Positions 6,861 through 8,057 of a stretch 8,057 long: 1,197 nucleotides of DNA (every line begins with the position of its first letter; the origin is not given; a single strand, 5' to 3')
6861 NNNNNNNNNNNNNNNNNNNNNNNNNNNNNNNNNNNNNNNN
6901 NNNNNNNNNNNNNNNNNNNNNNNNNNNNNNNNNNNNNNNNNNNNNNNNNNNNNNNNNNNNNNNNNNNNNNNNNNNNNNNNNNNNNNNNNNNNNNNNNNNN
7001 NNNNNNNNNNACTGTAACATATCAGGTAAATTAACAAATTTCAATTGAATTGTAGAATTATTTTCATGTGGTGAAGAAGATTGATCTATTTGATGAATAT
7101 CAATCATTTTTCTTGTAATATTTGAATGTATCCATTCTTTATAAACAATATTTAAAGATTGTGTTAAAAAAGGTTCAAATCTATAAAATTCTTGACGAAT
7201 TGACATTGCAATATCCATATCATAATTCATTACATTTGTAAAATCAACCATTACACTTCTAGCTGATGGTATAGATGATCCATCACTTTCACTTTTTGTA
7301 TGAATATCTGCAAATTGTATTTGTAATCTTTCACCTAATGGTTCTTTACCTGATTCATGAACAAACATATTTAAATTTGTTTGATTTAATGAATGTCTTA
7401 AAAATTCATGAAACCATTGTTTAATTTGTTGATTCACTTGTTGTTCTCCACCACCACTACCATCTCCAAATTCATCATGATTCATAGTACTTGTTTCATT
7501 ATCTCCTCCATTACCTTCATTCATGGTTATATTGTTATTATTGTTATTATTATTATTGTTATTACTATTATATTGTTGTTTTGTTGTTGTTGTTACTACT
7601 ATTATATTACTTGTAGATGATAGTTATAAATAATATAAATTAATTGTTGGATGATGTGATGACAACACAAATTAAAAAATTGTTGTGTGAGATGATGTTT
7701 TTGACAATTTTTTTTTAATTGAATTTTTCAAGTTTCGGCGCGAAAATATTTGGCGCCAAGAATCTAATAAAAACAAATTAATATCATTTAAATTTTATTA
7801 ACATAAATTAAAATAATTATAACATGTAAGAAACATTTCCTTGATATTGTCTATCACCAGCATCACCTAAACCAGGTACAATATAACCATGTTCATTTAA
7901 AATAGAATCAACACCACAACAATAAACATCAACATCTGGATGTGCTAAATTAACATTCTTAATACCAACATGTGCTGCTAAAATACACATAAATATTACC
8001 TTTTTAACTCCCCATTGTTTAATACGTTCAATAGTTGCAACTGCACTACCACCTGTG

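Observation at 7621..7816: Paired near-consensus E2F sites form the only GC island in the promoter of an MCM6 gene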

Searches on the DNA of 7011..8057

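Call 65: search_rna_families(source=window, start=7011, end=8057, threshold=evalue, max_evalue=1)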
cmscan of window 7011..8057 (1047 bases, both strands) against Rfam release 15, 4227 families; matches with E-value up to 1: 0.
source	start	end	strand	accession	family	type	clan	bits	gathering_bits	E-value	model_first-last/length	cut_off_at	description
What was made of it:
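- Rfam has no match (call 65).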

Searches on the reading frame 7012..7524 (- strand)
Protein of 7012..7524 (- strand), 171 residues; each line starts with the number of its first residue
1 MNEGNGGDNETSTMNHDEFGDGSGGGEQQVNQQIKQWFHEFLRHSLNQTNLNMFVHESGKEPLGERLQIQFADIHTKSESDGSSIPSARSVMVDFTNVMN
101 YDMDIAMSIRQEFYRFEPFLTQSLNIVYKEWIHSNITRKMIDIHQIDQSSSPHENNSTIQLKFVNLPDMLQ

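Call 7: search_protein_families(library=pfam, proteins=[window:7012-7524:-], max_evalue=0.1)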
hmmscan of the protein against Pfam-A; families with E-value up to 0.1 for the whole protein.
seq(171 aa): 1 family
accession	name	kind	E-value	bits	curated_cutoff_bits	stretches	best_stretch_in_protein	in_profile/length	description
PF14551.11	MCM_N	-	3.5e-06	27.8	24.9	1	88-165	33-95/95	MCM N-terminal domain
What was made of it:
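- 7011..7524 (-): Visible part of the first coding stretch of mcm6 (171 codons, ATG at 7522-7524). The rest is hidden under the N run. Pfam MCM_N, 3.5e-6 (call 7).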

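Call 8: find_homologous_proteins(query=window:7012-7524:-)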
Query seq(171 aa) (171 aa): 2 proteins with E <= 0.001 among 8 candidates.
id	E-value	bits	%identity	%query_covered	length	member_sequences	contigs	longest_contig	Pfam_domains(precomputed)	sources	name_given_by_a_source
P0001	2.8e-53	198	63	86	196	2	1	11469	PF14551.12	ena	-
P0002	1.2e-50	190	62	86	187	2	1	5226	PF14551.12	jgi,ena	-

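Call 10: find_encoding_contigs(protein=P0001, flank=5000)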
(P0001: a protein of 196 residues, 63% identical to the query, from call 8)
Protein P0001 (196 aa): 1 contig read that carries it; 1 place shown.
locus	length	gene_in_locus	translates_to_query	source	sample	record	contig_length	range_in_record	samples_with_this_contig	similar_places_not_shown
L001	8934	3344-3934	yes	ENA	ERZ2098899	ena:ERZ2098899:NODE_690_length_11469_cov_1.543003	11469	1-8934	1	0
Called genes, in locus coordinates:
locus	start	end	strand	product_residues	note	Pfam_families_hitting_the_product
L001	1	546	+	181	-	?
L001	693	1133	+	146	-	-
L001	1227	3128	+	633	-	PF09731:Mitofilin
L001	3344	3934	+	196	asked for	PF14551:MCM_N (weak)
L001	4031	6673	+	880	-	PF17207:MCM_OB, PF00493:MCM, PF07728:AAA_5 (faint), PF01078:Mg_chelatase (weak), PF17855:MCM_lid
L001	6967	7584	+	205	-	-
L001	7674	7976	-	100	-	-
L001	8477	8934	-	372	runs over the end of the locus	PF00573:Ribosomal_L4, PF14374:Ribos_L4_asso_C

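Call 11: find_encoding_contigs(protein=P0002, flank=5000)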
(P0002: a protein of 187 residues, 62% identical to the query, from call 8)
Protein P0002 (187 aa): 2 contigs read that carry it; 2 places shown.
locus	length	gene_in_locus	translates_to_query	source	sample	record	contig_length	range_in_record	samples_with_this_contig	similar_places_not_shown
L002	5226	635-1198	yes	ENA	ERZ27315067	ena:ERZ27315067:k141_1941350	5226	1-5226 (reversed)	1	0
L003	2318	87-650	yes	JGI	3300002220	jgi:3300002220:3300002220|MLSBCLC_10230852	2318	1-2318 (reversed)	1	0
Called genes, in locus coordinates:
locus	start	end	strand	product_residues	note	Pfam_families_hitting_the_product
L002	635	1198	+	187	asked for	PF14551:MCM_N (weak)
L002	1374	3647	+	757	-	PF17207:MCM_OB, PF00493:MCM, PF07728:AAA_5 (faint), PF01078:Mg_chelatase (weak), PF17855:MCM_lid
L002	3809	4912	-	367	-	PF00573:Ribosomal_L4, PF14374:Ribos_L4_asso_C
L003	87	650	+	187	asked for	PF14551:MCM_N (weak)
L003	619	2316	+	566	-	?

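Call 22: search_solved_structures(query=A1, max_evalue=1)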
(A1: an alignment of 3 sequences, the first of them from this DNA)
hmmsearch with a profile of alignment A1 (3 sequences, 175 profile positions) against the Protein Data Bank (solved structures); distinct sequences matched with E-value up to 1: 5.
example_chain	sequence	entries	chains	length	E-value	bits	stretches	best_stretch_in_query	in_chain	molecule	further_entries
28vy_6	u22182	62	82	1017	0.00097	22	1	79-164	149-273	DNA replication licensing factor MCM6 | Minichromosome Maintenance 6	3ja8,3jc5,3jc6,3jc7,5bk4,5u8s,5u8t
6raw_6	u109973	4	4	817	0.003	20.4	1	76-122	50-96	DNA replication licensing factor Mcm6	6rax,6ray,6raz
6u0m_6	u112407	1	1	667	0.067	16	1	79-120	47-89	DNA replication licensing factor MCM6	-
8q6o_E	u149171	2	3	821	0.27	14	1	76-114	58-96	Maternal DNA replication licensing factor mcm6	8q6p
22vt_6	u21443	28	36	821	0.31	13.8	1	76-119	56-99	DNA replication licensing factor MCM6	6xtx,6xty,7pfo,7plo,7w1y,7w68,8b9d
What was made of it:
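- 7011..7524 (-): Only MCM6 chains are hit in the PDB (call 22).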

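Call 23: search_solved_structures(query=L001:4031-6670:+, max_evalue=1e-20)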
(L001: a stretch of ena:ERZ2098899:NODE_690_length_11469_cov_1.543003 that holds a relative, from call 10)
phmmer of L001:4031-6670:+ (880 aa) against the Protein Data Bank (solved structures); distinct sequences matched with E-value up to 1e-20: 67 (the best 60 are shown).
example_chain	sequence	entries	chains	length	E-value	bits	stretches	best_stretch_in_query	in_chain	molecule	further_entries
28vy_6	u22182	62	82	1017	3.5e-189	634.1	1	9-590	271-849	DNA replication licensing factor MCM6 | Minichromosome Maintenance 6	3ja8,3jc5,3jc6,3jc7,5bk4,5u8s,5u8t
6u0m_6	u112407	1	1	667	2.3e-180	604.9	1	9-579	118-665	DNA replication licensing factor MCM6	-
22vt_6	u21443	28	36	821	8.4e-179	599.7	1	13-682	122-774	DNA replication licensing factor MCM6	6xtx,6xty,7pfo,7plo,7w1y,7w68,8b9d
8q6o_E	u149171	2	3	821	1.5e-178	598.9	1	12-615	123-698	Maternal DNA replication licensing factor mcm6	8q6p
6raw_6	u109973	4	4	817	5.8e-170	570.5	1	12-596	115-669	DNA replication licensing factor Mcm6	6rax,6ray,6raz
8ouw_6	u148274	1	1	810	4.2e-164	551.1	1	12-594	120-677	DNA replication licensing factor mcm-6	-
8x7t_D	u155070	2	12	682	5.6e-111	375.4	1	232-580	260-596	mini-chromosome maintenance complex 3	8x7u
22vt_7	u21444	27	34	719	1.1e-107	364.5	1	235-575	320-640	DNA replication licensing factor MCM7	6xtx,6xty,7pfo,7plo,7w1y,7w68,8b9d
9caq_7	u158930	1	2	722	1.2e-107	364.4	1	235-575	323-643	DNA replication licensing factor MCM7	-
8q6o_F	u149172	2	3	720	5.6e-107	362.2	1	215-575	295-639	DNA replication licensing factor mcm7-B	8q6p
6raw_2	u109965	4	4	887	1.1e-106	361.2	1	227-584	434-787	DNA replication licensing factor Mcm2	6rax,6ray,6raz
8s0d_2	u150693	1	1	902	2.5e-104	353.4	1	205-584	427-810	DNA replication licensing factor MCM2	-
22vt_2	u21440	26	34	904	2.5e-104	353.4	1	205-584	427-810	DNA replication licensing factor MCM2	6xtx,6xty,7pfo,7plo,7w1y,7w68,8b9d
8rwv_2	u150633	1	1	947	2.9e-104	353.2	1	205-584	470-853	DNA replication licensing factor MCM2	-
6raw_7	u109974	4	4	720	3.4e-104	353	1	235-575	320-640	DNA replication licensing factor Mcm7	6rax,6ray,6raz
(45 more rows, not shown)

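Call 28: find_related_loci(query=A1, collection=metagenome_contigs, flank=3000)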
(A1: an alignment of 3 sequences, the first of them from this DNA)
Query A1 (171 aa) in metagenome_contigs; peptide patterns used: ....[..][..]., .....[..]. (x = any residue, [..] = any of these).
411 stretches matched a pattern, but none encodes a relative of the query by tblastn (E <= 1e-3).
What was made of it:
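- Tried and rejected: A scan for more copies of the N-terminal exon found nothing: 411 pattern matches, none confirmed (call 28).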

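Call 31: find_homologous_proteins(query=L001:4031-6670:+, max_evalue=1e-100)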
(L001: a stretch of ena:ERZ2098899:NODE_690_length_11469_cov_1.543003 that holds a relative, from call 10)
Query L001:4031-6670:+ (880 aa): 5344 proteins with E <= 1e-100 among 8000 candidates; the best 120 are listed.
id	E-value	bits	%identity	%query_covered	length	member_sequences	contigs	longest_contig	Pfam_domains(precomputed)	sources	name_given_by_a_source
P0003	0.0e+0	1909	99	100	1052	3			PF14551.12,PF17855.8,PF00493.30,PF07728.21,PF01078.28,PF17207.10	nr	nr:unnamed protein product [Naegleria fowleri]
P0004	0.0e+0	1686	89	100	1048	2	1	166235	PF14551.12,PF07726.18,PF17855.8,PF00493.30,PF07728.21,PF01078.28,PF17207.10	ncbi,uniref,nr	ncbi:hypothetical protein C9374_012011 [Naegleria lovaniensis]|uniref:DNA replication licensing fact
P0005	0.0e+0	1262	76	90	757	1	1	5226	PF17855.8,PF00493.30,PF07728.21,PF01078.28,PF17207.10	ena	-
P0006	0.0e+0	1224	77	82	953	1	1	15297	PF17855.8,PF00493.30,PF01078.28,PF17207.10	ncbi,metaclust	ncbi:predicted protein, partial [Naegleria gruberi]|metaclust:status=active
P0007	0.0e+0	1206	67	99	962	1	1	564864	PF14551.12,PF17855.8,PF00493.30,PF07728.21,PF01078.28,PF17207.10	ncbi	ncbi:hypothetical protein ABK040_003478 [Willaertia magna]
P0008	4.9e-248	844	51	97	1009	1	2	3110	PF14551.12,PF18263.8,PF17855.8,PF00493.30,PF07728.21,PF01078.28,PF17207.10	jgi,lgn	jgi:DNA replication licensing factor MCM6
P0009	2.1e-242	825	51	95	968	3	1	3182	PF14551.12,PF18263.8,PF17855.8,PF00493.30,PF01078.28,PF17207.10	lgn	-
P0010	7.8e-236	803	49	98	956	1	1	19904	PF14551.12,PF18263.8,PF17855.8,PF00493.30,PF01078.28,PF17207.10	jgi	jgi:DNA replication licensing factor MCM6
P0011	6.2e-215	734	47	95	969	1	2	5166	PF14551.12,PF17855.8,PF00493.30,PF07728.21,PF01078.28,PF17207.10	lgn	-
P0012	2.3e-209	716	52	79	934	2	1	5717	PF07726.18,PF18263.8,PF17855.8,PF00493.30,PF07728.21,PF01078.28,PF17207.10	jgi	-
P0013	1.9e-208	713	53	74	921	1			PF14551.12,PF18263.8,PF17855.8,PF00493.30,PF01078.28,PF17207.10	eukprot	eukprot:gene8664-611_t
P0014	1.2e-202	694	46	95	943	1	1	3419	PF17855.8,PF00493.30,PF07728.21,PF01078.28,PF17207.10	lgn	-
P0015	8.9e-196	671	56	66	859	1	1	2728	PF14551.12,PF18263.8,PF17855.8,PF00493.30,PF01078.28,PF17207.10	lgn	-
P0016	5.9e-195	668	54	65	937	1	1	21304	PF14551.12,PF18263.8,PF17855.8,PF00493.30,PF01078.28,PF17207.10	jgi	jgi:DNA replication licensing factor MCM6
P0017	1.0e-194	667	46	66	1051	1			PF14551.12,PF18263.8,PF17855.8,PF00493.30,PF01078.28,PF17207.10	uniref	uniref:DNA replication licensing factor MCM6 n=1 Tax=Panagrolaimus sp. JU765 TaxID=591449 RepID=A0AC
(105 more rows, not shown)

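Call 34: find_encoding_contigs(protein=P0006, flank=10000)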
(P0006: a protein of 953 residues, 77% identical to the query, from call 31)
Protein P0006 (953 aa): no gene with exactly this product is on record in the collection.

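Call 35: find_encoding_contigs(protein=P0004, flank=4000)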
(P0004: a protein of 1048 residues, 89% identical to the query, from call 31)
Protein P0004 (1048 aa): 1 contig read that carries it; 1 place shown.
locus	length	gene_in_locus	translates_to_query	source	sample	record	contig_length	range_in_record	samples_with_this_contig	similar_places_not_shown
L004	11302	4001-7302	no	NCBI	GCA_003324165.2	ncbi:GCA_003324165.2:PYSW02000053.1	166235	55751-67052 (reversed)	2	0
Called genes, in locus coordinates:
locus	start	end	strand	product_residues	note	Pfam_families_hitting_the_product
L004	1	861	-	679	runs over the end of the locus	PF03129:HGTP_anticodon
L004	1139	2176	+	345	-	-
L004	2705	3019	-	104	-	-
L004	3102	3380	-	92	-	-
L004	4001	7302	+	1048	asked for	PF14551:MCM_N (weak), PF17207:MCM_OB, PF00493:MCM, PF07726:AAA_3 (faint), PF07728:AAA_5 (weak), PF01078:Mg_chelatase (weak), PF17855:MCM_lid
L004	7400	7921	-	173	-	PF04828:GFA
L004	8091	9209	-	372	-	PF00573:Ribosomal_L4, PF14374:Ribos_L4_asso_C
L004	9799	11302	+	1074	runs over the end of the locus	PF00690:Cation_ATPase_N, PF00122:E1-E2_ATPase, PF13246:Cation_ATPase, PF00702:Hydrolase, PF00689:Cation_ATPase_C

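Call 36: find_encoding_contigs(protein=P0007, flank=4000)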
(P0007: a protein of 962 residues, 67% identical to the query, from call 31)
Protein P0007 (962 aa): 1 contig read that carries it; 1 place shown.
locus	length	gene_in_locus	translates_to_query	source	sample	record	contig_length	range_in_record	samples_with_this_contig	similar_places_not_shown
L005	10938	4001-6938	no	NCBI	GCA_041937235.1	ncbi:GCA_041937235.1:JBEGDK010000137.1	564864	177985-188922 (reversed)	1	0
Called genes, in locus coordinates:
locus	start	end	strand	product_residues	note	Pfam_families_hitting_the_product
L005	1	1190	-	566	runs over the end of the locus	-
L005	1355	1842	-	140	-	PF16906:Ribosomal_L26, PF00467:KOW (weak)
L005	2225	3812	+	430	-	PF00069:Pkinase, PF07714:PK_Tyr_Ser-Thr, PF03109:ABC1 (weak), PF17667:Pkinase_fungal (weak)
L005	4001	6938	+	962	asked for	PF14551:MCM_N (weak), PF17207:MCM_OB, PF00493:MCM, PF07728:AAA_5 (faint), PF01078:Mg_chelatase (weak), PF17855:MCM_lid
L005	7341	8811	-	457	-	PF00651:BTB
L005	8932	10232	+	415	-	PF25390:WD40_RLD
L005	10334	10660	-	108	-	-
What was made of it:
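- The motif recurs upstream of mcm6 in species where the upstream neighbour is not UPRT: mitofilin in N. fowleri, a kinase in W. magna and small unannotated ORFs in N. lovaniensis (calls 10, 35, 36).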

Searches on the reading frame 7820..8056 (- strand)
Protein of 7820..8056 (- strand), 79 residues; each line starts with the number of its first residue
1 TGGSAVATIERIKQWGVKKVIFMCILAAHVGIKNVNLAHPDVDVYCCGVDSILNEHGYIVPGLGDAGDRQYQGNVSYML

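Call 7: search_protein_families(library=pfam, proteins=[window:7820-8056:-], max_evalue=0.1)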
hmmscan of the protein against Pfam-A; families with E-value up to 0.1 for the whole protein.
seq(79 aa): 1 family
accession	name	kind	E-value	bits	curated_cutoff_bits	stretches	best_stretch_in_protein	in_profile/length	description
PF14681.12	UPRTase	-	9.3e-23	81.2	27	1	1-72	132-205/206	Uracil phosphoribosyltransferase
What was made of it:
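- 7817..8057 (-): 3' end of a uracil phosphoribosyltransferase gene, with stop codon TAA at 7817-7819. It is on the same strand as mcm6 and upstream of it. An AATAAA follows about 20 nt after the stop. Pfam UPRTase, 9.3e-23 (call 7).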
